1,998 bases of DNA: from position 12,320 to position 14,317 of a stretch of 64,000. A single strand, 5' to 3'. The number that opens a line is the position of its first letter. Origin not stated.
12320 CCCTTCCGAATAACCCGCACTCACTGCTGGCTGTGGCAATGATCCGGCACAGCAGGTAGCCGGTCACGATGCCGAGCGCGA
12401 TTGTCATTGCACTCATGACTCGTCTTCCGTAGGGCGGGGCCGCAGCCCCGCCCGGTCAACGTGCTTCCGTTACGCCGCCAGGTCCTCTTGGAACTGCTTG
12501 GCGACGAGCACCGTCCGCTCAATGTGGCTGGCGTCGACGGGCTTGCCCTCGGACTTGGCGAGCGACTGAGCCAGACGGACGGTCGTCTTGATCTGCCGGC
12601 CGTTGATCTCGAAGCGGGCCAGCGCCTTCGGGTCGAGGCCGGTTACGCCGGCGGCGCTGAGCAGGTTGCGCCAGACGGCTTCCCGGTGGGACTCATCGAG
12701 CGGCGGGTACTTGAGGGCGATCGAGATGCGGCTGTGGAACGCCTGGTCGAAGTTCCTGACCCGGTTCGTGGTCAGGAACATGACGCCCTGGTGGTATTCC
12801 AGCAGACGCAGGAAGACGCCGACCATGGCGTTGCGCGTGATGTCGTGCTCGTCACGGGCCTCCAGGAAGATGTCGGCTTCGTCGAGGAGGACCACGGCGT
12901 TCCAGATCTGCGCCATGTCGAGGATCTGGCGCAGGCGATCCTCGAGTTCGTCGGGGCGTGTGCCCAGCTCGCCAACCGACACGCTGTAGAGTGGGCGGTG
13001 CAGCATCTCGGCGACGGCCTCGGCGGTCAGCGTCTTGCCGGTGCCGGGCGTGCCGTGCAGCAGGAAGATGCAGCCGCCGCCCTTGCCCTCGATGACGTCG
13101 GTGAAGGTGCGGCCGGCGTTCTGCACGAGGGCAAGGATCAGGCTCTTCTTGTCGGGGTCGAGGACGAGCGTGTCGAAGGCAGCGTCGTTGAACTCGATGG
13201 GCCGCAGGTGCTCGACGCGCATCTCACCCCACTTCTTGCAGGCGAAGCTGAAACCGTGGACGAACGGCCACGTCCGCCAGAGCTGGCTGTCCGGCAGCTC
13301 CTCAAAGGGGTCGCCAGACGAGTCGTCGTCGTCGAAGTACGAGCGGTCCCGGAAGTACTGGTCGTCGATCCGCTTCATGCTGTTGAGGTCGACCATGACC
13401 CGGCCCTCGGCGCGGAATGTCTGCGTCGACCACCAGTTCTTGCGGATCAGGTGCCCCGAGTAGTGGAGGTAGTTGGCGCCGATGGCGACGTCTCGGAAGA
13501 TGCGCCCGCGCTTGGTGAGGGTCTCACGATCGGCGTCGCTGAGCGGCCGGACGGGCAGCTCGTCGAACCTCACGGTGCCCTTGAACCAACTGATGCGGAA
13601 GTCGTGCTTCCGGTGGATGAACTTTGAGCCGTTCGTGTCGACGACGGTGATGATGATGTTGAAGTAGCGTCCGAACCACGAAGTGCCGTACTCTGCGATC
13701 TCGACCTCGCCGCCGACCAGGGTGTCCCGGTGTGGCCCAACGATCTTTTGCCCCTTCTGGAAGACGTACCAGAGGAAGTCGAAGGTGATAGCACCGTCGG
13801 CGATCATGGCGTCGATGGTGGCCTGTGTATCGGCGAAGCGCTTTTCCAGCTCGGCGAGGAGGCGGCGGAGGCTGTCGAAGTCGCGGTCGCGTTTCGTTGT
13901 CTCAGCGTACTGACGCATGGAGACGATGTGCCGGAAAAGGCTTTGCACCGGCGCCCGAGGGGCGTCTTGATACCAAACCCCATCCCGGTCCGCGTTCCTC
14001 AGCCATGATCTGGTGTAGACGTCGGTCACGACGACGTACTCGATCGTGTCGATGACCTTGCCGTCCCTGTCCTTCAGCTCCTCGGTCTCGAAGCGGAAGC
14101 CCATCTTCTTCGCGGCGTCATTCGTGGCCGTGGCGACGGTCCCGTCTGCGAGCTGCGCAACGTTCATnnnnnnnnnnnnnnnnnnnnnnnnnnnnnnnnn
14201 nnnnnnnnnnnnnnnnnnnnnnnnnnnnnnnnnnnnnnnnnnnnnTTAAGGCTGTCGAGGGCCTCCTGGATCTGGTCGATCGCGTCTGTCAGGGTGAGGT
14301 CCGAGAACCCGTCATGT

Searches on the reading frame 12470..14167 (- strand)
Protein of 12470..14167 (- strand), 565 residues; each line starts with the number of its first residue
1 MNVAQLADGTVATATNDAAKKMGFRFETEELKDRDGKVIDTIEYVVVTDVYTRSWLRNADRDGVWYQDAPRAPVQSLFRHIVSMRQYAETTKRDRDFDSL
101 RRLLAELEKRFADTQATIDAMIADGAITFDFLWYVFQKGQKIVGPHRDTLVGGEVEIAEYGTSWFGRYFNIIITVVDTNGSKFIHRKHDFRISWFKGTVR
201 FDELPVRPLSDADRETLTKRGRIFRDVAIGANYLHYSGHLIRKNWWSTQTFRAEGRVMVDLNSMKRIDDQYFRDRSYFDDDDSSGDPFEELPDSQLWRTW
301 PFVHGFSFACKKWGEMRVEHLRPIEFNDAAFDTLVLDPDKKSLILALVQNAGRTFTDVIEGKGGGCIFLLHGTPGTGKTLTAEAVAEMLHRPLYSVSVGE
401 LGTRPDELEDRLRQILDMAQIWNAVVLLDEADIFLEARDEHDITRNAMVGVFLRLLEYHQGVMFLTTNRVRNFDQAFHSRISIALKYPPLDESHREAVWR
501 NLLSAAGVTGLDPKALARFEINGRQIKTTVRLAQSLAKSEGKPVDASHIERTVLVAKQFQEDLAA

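Call 15: search_protein_families(library=pfam, proteins=[window:12470-14167:-])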
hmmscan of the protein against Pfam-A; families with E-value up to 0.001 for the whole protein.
window:12470-14167:- (565 aa): 5 families
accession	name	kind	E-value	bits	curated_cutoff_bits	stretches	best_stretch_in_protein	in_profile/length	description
PF00004.35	AAA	-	2.3e-19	70.6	21.2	1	369-485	2-127/131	ATPase family associated with various cellular activities (AAA)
PF22942.1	DUF7025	-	2e-17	63.8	27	1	119-211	3-98/100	Domain of unknown function (DUF7025)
PF13191.12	AAA_16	-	0.00044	21.2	32.6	0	362-419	21-86/167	AAA ATPase domain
PF13401.12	AAA_22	-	0.00064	20.5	27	0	367-404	7-46/130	AAA domain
PF07728.20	AAA_5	-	0.00076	19.9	22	0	368-430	2-63/139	AAA domain (dynein-related subfamily)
